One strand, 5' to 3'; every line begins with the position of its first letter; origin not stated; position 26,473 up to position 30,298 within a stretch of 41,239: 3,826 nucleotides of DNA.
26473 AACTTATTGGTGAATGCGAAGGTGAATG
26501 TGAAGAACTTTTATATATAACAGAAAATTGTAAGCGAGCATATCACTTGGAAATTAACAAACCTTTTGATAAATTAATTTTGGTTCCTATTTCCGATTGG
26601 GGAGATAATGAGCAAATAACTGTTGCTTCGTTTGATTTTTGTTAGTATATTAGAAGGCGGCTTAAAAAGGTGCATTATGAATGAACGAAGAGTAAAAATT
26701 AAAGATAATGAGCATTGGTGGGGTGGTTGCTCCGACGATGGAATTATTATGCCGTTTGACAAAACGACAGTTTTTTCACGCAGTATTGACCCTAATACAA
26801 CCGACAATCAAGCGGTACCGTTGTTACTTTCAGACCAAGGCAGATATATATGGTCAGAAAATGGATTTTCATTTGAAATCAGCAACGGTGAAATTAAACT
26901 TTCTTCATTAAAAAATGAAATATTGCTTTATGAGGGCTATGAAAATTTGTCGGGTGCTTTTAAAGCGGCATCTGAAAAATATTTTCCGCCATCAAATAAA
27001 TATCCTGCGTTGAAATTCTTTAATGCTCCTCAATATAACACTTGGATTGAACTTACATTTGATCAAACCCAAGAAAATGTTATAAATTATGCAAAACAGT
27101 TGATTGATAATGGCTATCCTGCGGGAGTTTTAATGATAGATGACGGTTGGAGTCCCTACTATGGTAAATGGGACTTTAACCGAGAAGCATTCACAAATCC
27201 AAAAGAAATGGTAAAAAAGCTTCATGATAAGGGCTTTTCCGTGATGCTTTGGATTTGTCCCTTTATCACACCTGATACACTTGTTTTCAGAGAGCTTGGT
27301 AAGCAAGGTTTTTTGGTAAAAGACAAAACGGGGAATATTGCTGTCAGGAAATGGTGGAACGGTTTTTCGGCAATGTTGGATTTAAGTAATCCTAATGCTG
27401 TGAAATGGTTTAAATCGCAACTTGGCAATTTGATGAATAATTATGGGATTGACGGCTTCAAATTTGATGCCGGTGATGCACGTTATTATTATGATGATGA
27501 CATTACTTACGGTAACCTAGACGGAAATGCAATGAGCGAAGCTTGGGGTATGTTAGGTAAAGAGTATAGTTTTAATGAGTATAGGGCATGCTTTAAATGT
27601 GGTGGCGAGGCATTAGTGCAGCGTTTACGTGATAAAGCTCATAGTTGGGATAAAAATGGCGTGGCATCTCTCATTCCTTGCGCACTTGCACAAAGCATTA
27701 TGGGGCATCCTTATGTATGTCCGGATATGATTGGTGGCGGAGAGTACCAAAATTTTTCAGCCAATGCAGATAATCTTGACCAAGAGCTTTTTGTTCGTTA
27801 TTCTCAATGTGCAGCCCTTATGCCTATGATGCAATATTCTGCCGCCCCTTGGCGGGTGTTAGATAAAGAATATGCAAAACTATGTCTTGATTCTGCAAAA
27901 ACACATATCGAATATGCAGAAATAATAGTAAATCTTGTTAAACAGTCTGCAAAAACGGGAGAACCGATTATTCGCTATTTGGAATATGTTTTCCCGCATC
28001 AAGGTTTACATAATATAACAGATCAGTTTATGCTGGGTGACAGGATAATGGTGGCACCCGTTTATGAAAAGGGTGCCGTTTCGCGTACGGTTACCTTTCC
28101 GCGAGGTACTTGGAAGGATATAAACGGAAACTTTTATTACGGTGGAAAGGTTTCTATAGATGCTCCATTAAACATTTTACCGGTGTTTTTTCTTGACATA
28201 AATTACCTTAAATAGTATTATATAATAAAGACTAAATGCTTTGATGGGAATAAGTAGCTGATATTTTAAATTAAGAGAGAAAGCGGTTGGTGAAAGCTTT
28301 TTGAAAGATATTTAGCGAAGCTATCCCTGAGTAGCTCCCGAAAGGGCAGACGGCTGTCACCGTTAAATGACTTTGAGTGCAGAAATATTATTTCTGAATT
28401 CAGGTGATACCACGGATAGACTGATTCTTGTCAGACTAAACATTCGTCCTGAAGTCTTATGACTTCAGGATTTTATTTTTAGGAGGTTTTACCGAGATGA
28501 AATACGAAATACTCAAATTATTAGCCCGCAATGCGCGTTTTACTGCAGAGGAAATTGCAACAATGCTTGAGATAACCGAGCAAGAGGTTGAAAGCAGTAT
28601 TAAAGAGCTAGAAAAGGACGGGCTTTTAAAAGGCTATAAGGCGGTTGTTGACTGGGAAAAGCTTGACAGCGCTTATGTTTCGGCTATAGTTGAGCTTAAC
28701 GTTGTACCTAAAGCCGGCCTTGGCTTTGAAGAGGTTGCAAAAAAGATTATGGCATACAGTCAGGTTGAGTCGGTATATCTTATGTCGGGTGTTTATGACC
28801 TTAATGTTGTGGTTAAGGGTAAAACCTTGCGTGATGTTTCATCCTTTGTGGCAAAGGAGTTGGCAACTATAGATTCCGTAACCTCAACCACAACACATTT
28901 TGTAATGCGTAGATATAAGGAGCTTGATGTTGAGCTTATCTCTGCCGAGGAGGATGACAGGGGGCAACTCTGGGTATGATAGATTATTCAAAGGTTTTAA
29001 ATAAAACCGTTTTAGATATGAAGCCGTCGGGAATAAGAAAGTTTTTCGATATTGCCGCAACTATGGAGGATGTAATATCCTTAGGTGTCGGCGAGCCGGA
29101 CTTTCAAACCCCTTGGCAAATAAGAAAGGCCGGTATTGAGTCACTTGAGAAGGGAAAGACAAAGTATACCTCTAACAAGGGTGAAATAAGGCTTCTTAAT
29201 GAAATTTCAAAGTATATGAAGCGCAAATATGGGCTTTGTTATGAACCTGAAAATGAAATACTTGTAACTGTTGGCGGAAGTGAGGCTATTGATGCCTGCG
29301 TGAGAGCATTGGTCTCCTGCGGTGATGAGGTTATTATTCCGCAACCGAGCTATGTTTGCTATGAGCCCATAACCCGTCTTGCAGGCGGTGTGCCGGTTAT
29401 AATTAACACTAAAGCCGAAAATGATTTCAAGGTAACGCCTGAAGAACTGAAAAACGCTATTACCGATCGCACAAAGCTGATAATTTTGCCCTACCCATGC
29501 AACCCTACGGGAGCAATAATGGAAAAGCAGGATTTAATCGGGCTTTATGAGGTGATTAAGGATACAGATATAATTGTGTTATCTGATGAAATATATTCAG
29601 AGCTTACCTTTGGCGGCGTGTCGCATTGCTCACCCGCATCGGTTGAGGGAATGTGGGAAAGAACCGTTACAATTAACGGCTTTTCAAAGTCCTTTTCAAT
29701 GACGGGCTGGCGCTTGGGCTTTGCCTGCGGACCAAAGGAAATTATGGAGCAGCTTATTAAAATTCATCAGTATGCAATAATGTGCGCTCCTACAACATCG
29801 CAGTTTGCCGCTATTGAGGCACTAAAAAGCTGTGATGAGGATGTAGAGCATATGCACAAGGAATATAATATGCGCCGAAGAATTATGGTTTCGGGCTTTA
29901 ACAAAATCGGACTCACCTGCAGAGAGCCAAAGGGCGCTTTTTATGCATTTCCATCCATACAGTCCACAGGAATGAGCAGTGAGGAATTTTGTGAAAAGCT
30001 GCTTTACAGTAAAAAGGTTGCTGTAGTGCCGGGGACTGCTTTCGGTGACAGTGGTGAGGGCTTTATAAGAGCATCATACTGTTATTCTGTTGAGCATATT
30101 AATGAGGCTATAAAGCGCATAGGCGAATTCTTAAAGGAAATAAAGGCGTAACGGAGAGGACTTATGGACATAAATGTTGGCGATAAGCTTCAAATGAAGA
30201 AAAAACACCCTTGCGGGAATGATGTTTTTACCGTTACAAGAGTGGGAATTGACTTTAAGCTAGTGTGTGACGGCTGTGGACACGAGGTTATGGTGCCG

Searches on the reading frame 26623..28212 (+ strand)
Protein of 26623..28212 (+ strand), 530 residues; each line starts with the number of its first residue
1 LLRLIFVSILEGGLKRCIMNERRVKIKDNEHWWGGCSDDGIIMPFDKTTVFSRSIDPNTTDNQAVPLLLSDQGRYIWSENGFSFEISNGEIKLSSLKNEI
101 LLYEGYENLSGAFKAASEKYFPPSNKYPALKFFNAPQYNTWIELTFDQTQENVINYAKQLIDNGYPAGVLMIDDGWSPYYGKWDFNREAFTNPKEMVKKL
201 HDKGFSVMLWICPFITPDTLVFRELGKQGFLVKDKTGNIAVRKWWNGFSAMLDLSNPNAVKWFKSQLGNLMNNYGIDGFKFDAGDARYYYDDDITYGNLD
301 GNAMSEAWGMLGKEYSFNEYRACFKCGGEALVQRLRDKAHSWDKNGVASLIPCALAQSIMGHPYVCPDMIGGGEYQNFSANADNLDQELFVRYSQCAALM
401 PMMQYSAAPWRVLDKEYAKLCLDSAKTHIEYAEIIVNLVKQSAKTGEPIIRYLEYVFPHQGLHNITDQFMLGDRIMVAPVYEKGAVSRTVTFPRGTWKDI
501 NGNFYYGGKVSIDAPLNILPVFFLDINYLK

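Call 78: search_protein_families(library=pfam, proteins=[window:26623-28212:+], max_evalue=0.0001)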
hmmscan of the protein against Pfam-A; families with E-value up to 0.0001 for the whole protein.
window:26623-28212:+ (530 aa): 3 families
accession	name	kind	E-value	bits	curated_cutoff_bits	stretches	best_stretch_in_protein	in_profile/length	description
PF01055.32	Glyco_hydro_31_2nd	-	1.7e-32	113.5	23.5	1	148-408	19-292/328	Glycosyl hydrolases family 31 TIM-barrel domain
PF21365.3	Glyco_hydro_31_3rd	-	2.5e-16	60.3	24.4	1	446-523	1-81/87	Glycosyl hydrolase family 31 C-terminal domain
PF02065.24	Melibiase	-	2.4e-07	30.5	27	1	139-283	46-191/347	Melibiase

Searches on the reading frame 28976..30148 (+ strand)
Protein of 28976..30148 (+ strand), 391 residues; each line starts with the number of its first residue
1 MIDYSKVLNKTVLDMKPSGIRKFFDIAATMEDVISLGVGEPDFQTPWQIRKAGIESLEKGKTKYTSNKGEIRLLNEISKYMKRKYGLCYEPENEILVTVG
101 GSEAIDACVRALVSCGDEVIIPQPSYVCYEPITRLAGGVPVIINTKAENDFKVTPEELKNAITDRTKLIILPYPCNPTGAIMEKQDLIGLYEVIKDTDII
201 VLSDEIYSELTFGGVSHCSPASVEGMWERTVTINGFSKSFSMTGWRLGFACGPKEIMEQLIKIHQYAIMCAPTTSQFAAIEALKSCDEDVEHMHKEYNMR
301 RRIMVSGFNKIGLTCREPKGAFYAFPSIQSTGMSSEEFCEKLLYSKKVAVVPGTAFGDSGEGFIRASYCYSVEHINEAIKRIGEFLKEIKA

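Call 78: search_protein_families(library=pfam, proteins=[window:28976-30148:+], max_evalue=0.0001)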
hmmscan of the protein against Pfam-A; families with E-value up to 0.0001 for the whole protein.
window:28976-30148:+ (391 aa): 4 families
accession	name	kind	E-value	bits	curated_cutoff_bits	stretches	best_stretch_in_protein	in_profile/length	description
PF00155.27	Aminotran_1_2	-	4.2e-70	237.2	19.7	1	32-382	2-361/361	Aminotransferase class I and II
PF01041.23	DegT_DnrJ_EryC1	-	4.9e-07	29.7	19.8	1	96-171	43-118/360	DegT/DnrJ/EryC1/StrS aminotransferase family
PF00266.25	Aminotran_5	-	8e-06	25.5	21.5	1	91-204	60-175/371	Aminotransferase class-V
PF01053.26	Cys_Met_Meta_PP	-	1.1e-05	24.6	27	1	94-206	69-175/381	Cys/Met metabolism PLP-dependent enzyme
